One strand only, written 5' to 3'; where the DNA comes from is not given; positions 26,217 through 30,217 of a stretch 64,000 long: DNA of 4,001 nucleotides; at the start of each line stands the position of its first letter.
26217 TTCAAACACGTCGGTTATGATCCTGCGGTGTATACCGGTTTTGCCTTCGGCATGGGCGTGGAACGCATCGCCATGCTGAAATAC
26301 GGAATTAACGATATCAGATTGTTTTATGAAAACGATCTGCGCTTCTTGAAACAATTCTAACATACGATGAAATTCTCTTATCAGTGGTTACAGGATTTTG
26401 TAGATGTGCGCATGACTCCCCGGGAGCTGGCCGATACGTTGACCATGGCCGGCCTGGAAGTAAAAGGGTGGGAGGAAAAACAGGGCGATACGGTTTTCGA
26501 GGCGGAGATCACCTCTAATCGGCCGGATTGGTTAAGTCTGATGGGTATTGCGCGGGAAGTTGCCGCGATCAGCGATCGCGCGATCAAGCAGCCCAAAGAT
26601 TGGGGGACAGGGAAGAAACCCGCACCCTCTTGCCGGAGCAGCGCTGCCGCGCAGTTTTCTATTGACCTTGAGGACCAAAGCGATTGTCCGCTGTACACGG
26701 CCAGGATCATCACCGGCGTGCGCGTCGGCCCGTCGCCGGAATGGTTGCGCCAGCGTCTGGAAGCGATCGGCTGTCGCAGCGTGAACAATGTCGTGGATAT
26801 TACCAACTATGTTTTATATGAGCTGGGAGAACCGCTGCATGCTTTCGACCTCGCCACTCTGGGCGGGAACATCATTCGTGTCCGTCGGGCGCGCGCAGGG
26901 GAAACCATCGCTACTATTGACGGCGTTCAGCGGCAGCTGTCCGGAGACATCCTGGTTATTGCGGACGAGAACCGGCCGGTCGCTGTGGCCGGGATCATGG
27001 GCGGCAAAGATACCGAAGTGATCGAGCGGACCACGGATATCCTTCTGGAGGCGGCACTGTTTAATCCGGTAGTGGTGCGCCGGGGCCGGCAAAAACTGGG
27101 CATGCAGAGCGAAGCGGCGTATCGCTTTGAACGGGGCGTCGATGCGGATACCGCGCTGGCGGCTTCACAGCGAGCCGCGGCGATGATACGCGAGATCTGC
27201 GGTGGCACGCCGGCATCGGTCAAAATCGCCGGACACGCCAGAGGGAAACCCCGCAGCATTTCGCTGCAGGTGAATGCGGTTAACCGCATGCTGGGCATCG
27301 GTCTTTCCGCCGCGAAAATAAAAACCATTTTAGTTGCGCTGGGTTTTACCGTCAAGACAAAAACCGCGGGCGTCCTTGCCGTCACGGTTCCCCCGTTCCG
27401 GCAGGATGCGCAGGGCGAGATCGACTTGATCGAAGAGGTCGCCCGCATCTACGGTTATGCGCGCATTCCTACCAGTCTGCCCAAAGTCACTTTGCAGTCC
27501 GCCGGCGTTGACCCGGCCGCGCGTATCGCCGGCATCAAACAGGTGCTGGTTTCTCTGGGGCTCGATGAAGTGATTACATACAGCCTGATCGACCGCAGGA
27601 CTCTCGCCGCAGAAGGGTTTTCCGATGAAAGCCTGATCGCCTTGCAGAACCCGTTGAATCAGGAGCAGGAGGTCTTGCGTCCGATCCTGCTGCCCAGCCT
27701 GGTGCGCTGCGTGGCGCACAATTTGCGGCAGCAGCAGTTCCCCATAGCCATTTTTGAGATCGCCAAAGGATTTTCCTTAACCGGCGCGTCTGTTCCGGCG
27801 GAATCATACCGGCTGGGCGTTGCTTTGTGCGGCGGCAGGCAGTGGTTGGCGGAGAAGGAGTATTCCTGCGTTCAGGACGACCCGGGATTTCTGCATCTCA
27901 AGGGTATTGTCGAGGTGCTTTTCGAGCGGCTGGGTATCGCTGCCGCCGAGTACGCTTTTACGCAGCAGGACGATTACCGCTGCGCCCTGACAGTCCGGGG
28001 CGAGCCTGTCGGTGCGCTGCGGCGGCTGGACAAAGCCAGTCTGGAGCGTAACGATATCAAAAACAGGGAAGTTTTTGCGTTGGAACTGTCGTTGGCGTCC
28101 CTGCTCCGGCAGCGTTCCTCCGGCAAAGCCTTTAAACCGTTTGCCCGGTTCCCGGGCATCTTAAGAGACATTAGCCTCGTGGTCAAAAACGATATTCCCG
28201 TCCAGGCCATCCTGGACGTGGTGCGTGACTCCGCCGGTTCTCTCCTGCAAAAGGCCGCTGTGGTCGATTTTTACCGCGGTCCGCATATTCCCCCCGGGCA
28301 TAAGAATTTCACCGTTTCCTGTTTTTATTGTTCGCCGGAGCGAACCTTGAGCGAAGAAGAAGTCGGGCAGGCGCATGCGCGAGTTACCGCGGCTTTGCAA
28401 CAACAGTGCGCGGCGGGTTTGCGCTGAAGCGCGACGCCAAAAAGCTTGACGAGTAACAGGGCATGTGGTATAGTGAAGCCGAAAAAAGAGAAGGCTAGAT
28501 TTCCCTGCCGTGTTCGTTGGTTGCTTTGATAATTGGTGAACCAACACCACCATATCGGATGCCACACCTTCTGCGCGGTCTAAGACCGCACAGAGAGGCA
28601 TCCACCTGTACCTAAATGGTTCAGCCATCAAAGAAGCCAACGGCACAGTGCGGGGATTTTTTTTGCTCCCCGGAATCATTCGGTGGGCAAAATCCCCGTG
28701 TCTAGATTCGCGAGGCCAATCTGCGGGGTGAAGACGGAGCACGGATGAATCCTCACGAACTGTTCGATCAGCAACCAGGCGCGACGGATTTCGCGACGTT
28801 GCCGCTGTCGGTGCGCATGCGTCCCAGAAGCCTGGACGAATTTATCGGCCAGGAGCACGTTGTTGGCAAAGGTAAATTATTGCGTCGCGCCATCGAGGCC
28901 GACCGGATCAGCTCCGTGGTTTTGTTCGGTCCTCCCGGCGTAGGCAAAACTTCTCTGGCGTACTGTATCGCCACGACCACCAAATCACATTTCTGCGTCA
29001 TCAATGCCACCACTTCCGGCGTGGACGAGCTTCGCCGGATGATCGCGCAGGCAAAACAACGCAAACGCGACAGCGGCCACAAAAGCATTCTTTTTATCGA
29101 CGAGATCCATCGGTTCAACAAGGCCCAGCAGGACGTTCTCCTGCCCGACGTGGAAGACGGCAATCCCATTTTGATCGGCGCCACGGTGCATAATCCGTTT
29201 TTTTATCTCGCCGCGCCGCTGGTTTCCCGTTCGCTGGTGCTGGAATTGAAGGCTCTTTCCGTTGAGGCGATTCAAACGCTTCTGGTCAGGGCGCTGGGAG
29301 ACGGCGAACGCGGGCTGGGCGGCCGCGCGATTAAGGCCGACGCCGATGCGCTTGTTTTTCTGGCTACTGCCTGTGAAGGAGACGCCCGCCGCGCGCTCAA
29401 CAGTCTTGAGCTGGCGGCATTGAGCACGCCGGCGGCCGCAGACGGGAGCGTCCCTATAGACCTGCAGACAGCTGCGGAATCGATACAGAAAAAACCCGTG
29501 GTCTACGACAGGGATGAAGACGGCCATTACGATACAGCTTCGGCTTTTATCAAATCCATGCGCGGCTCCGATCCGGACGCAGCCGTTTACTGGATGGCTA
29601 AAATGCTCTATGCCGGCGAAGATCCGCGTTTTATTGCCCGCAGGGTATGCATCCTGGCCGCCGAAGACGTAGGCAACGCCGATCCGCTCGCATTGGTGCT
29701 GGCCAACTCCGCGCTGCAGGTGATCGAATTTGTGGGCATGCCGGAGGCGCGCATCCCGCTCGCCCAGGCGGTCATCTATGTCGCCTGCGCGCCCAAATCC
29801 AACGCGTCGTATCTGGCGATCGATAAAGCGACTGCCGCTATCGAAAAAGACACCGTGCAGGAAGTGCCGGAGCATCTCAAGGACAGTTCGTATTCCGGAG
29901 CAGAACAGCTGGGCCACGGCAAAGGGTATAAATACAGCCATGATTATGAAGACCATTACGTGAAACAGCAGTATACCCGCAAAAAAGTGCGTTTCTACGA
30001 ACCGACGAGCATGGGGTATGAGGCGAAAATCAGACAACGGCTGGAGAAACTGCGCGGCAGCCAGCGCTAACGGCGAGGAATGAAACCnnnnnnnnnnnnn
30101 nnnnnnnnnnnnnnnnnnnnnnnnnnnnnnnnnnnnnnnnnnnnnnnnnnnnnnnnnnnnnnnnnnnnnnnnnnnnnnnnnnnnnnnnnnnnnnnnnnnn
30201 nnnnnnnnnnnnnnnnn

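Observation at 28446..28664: Candidate 6S RNA (SsrS-like) between pheT and rarA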

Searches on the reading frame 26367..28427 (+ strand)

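Call 4: search_protein_families(library=pfam, proteins=[window:26367-28427:+])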
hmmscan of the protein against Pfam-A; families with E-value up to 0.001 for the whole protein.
window:26367-28427:+ (686 aa): 4 families
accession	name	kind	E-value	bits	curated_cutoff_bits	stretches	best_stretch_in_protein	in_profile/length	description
PF03483.22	B3_4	-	1.2e-67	227.3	29.3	1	107-279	2-174/174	B3/4 domain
PF17759.6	tRNA_synthFbeta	-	9.6e-34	117.2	22.4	1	367-576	1-214/214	Phenylalanyl tRNA synthetase beta chain CLM domain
PF03484.21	B5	-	1.9e-26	92.5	28.6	1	298-364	1-67/67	tRNA synthetase B5 domain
PF03147.19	FDX-ACB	-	2.1e-24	86.2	31.1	1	594-686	2-94/94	Ferredoxin-fold anticodon binding domain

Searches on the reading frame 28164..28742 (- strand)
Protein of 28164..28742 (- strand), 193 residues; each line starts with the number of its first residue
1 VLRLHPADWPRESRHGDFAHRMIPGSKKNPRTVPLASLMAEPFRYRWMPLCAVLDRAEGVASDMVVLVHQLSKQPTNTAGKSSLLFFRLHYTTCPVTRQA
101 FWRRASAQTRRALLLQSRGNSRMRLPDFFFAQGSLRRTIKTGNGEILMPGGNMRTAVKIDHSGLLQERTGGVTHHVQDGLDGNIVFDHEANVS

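Call 34: search_protein_families(library=pfam, proteins=[window:28164-28742:-], max_evalue=1)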
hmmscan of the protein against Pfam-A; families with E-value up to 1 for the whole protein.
window:28164-28742:- (193 aa): 0 families

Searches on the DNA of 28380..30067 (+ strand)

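Call 10: search_rna_families(sources=[L002, L003, L004, L005, L006, L007, L008, L009, L010, L011, L012, L013, L014, L015, L016, L017, L018, L019, L023], threshold=gathering)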
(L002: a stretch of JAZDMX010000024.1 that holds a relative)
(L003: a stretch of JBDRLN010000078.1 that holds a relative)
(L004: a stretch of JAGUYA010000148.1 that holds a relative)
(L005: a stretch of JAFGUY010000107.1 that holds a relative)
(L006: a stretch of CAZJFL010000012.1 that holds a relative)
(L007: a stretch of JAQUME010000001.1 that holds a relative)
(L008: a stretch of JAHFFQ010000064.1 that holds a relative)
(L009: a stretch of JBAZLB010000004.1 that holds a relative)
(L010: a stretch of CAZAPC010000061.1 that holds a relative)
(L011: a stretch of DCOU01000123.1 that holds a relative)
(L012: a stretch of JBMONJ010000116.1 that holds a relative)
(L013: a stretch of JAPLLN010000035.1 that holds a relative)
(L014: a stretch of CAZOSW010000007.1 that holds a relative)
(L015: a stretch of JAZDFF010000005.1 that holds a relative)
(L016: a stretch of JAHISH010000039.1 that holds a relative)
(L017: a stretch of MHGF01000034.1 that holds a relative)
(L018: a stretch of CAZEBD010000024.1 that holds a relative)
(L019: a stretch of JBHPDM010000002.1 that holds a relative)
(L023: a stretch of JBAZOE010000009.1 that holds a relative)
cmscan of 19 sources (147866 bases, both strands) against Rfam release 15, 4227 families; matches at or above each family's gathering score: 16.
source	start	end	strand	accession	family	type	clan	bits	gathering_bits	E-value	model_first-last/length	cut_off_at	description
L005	3318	3475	+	RF00013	6S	Gene;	-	81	46.4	4.9e-14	1-187/187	no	6S / SsrS RNA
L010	2029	2185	+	RF00013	6S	Gene;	-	79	46.4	1.5e-13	1-187/187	no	6S / SsrS RNA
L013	3299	3458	+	RF00013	6S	Gene;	-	71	46.4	1.2e-11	1-187/187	no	6S / SsrS RNA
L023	3126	3286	+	RF00013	6S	Gene;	-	70.8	46.4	1.4e-11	1-187/187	no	6S / SsrS RNA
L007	3312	3472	+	RF00013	6S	Gene;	-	68.7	46.4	4.3e-11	1-187/187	no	6S / SsrS RNA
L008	2646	2806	+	RF00013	6S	Gene;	-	67.7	46.4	7.5e-11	1-187/187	no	6S / SsrS RNA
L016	3277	3432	+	RF00013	6S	Gene;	-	66.3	46.4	1.6e-10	1-187/187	no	6S / SsrS RNA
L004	1652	1810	+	RF00013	6S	Gene;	-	63.9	46.4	5.9e-10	1-187/187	no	6S / SsrS RNA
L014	3212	3370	+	RF00013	6S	Gene;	-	62.9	46.4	1e-09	1-187/187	no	6S / SsrS RNA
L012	2657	2813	+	RF00013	6S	Gene;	-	60.9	46.4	3.1e-09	1-187/187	no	6S / SsrS RNA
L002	2868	3001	+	RF00013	6S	Gene;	-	60.4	46.4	4e-09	1-187/187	no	6S / SsrS RNA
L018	3340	3502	+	RF00013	6S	Gene;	-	59.8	46.4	5.5e-09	1-187/187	no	6S / SsrS RNA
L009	3234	3393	+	RF00013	6S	Gene;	-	59.2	46.4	7.8e-09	1-187/187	no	6S / SsrS RNA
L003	3202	3358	+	RF00013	6S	Gene;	-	54.1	46.4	1.3e-07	1-187/187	no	6S / SsrS RNA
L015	3064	3219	+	RF00013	6S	Gene;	-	53.3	46.4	2e-07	1-187/187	no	6S / SsrS RNA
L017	3273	3431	+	RF00013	6S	Gene;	-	51.6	46.4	5e-07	1-187/187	no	6S / SsrS RNA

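Call 33: search_rna_families(source=window, start=28380, end=28780, threshold=evalue, max_evalue=10)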
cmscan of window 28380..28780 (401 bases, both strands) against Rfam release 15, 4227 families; matches with E-value up to 10: 4.
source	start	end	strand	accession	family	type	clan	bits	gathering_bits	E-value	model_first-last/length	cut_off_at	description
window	28499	28660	+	RF00013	6S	Gene;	-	67.4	46.4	2.4e-13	1-187/187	no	6S / SsrS RNA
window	28516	28551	-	RF01080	UPD-PKib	Cis-reg;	-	18.4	39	0.84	1-32/32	no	Pseudoknot of upstream pseudoknot domain (UPD) of the 3'UTR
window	28380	28408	-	RF03168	c-di-GMP-I-UAU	Cis-reg; riboswitch;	CL00126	14.2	65.9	2.5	1-29/81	3'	c-di-GMP-I-UAU riboswitch aptamer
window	28419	28446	+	RF02086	Yar_2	Gene; lncRNA;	-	11.9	50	4.3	47-74/74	no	Yellow-achaete intergenic RNA conserved region 2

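Call 41: search_rna_families(sources=[L066, L079, L078, L068, L064, L061, L045, L052, L065, L056, L067, L071, L040, L037, L025, L033, L041, L073, L075], threshold=gathering)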
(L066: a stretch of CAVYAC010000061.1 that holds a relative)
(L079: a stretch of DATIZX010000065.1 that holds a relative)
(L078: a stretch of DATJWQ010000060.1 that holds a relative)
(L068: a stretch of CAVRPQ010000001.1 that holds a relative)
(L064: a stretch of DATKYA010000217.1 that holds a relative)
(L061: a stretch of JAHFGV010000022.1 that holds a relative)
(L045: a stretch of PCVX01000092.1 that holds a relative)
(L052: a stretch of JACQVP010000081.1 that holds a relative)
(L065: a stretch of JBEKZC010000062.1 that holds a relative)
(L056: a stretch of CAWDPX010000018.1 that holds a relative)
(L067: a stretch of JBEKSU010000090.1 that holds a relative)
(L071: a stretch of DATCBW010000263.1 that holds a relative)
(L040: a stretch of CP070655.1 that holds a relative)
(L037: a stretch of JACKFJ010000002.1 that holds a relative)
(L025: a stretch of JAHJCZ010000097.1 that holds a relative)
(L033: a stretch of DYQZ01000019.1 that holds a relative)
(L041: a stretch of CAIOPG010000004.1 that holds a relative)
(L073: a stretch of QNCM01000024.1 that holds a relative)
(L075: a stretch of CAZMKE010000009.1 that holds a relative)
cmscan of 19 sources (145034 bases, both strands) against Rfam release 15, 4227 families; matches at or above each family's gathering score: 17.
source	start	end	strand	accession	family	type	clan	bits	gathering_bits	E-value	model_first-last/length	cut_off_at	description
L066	3217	3393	+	RF00013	6S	Gene;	-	90.1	46.4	3.3e-16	1-187/187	no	6S / SsrS RNA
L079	2516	2694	+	RF00013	6S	Gene;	-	83.5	46.4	1.2e-14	1-187/187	no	6S / SsrS RNA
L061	3306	3490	+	RF00013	6S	Gene;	-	82.6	46.4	2.1e-14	1-187/187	no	6S / SsrS RNA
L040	3251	3437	+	RF00013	6S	Gene;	-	80.9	46.4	5.1e-14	1-187/187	no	6S / SsrS RNA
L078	3140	3317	+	RF00013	6S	Gene;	-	76.9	46.4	4.7e-13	1-187/187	no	6S / SsrS RNA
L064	488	669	+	RF00013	6S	Gene;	-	74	46.4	2.3e-12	1-187/187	no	6S / SsrS RNA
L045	3288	3471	+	RF00013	6S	Gene;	-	69.8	46.4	2.3e-11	1-187/187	no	6S / SsrS RNA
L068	3159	3339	+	RF00013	6S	Gene;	-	69.5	46.4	2.7e-11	1-187/187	no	6S / SsrS RNA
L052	3272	3455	+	RF00013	6S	Gene;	-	68.4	46.4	5e-11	1-187/187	no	6S / SsrS RNA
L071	1718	1895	+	RF00013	6S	Gene;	-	66.2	46.4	1.7e-10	1-187/187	no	6S / SsrS RNA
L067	3173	3353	+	RF00013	6S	Gene;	-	66.1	46.4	1.8e-10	1-187/187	no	6S / SsrS RNA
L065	925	1105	+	RF00013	6S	Gene;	-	64.8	46.4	3.5e-10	1-187/187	no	6S / SsrS RNA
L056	3155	3335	+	RF00013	6S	Gene;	-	62.3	46.4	1.4e-09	1-187/187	no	6S / SsrS RNA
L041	3287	3440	+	RF00013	6S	Gene;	-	57.7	46.4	1.7e-08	1-187/187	no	6S / SsrS RNA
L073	3246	3399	+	RF00013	6S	Gene;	-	57.3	46.4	2.2e-08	1-187/187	no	6S / SsrS RNA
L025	3306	3458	+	RF00013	6S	Gene;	-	55.2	46.4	6.8e-08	1-187/187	no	6S / SsrS RNA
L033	3305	3460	+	RF00013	6S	Gene;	-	48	46.4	3.5e-06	1-187/187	no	6S / SsrS RNA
